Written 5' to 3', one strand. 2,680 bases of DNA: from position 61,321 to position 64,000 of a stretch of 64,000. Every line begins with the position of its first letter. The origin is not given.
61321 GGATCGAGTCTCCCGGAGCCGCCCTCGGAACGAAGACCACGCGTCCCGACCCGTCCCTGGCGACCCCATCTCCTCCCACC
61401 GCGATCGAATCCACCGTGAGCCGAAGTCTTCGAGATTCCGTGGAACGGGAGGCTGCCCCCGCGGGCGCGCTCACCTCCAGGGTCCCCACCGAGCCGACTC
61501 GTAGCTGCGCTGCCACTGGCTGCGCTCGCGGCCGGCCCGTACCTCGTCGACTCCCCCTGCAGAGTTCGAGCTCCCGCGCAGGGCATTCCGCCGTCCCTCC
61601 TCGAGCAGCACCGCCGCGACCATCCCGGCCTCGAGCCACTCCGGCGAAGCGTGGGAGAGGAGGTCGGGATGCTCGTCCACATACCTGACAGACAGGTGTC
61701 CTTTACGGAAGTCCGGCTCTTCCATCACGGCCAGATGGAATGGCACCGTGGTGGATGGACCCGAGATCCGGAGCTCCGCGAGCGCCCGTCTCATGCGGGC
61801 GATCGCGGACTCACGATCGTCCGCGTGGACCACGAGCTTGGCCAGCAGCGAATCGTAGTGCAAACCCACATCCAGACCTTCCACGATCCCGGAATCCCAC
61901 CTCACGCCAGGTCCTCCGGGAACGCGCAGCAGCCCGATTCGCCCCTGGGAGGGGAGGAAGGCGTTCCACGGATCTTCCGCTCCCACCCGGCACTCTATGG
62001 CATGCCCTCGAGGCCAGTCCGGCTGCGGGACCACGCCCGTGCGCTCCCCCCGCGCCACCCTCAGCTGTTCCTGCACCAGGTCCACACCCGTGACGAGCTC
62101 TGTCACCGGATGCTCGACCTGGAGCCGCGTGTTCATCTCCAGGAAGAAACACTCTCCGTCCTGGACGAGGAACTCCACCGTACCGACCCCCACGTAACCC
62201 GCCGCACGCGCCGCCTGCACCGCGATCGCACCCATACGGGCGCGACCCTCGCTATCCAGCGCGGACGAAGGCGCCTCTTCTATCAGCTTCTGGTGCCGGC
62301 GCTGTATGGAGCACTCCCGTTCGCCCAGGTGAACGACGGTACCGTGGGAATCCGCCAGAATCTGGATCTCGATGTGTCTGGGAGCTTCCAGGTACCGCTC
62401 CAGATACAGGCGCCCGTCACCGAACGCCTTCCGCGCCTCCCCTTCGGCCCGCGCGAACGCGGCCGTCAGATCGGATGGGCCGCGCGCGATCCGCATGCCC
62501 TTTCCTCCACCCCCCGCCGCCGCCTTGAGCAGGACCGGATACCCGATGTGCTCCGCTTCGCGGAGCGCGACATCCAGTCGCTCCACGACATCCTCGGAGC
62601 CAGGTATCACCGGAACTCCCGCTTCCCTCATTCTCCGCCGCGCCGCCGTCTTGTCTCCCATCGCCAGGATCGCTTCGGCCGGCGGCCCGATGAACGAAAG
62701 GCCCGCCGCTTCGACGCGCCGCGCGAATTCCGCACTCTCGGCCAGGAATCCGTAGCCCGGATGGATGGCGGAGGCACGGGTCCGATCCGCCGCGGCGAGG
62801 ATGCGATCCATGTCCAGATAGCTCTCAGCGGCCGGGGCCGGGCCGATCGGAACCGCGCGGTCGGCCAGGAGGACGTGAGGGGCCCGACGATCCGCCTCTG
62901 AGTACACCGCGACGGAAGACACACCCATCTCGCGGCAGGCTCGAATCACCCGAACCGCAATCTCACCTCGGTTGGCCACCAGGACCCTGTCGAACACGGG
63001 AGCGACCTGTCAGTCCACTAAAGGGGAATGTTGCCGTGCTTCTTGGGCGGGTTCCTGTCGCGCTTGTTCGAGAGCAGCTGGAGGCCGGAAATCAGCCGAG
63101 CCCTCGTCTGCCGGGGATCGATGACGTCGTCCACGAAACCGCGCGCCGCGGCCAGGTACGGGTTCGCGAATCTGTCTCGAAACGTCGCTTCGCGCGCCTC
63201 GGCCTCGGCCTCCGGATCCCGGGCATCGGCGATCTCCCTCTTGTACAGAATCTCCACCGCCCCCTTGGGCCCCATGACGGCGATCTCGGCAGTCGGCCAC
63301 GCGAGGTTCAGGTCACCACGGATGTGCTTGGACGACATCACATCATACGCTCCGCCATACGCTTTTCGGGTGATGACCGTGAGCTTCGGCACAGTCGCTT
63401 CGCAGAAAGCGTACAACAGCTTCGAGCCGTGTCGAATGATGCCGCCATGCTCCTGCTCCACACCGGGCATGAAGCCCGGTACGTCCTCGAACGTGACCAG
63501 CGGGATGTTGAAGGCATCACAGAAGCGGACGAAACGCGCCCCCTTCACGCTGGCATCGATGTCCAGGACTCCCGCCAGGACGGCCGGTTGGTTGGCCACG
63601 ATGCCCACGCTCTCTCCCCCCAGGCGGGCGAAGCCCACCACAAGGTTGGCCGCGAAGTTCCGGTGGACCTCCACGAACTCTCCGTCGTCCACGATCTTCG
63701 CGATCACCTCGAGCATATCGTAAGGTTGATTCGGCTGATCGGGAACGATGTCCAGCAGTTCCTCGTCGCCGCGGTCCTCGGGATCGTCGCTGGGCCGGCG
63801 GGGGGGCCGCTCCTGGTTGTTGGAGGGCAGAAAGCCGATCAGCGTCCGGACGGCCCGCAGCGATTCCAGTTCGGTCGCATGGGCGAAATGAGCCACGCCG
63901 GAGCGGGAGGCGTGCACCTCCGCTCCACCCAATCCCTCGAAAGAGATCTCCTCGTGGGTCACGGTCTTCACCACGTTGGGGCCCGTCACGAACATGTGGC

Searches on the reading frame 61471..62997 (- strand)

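Call 35: search_protein_families(library=pfam, proteins=[window:61471-62997:-], max_evalue=0.01)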
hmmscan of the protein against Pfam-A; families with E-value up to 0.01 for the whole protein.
window:61471-62997:- (508 aa): 6 families
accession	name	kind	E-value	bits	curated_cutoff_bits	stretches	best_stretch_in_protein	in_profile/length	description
PF02786.22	CPSase_L_D2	-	1.8e-75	253.5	19.8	1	115-319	1-207/211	Carbamoyl-phosphate synthase L chain, ATP binding domain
PF00289.28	Biotin_carb_N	-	3e-46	156.9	25.5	1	1-110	1-110/110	Biotin carboxylase, N-terminal domain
PF02785.25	Biotin_carb_C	-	1.1e-36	125.7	32.4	1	335-441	1-107/108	Biotin carboxylase C-terminal domain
PF02222.28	ATP-grasp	-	4.6e-09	36.6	27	1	141-291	19-162/179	ATP-grasp domain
PF07478.18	Dala_Dala_lig_C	-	6.3e-08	32.8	24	1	140-290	24-174/204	D-ala D-ala ligase C-terminus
PF02655.19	ATP-grasp_3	-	0.0017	18.9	23.2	1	114-293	2-158/160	ATP-grasp domain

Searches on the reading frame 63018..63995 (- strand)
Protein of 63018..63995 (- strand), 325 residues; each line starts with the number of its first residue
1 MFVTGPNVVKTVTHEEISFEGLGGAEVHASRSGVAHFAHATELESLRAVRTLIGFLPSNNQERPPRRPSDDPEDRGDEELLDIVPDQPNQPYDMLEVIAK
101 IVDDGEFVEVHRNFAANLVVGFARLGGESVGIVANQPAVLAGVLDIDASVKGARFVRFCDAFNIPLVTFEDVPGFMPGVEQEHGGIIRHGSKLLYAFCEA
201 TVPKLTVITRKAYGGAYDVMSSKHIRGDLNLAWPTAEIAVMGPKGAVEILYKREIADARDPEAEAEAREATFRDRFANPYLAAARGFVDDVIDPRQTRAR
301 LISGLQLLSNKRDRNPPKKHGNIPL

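Call 35: search_protein_families(library=pfam, proteins=[window:63018-63995:-], max_evalue=0.01)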
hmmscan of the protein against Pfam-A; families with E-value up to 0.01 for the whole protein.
window:63018-63995:- (325 aa): 2 families
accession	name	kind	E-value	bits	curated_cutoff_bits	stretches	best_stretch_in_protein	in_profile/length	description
PF01039.27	Carboxyl_trans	-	2.6e-129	432.5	22.3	1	1-323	165-493/493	Carboxyl transferase domain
PF03255.19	ACCA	-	5e-08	32.9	23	1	95-254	69-234/310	Acetyl co-enzyme A carboxylase carboxyltransferase-like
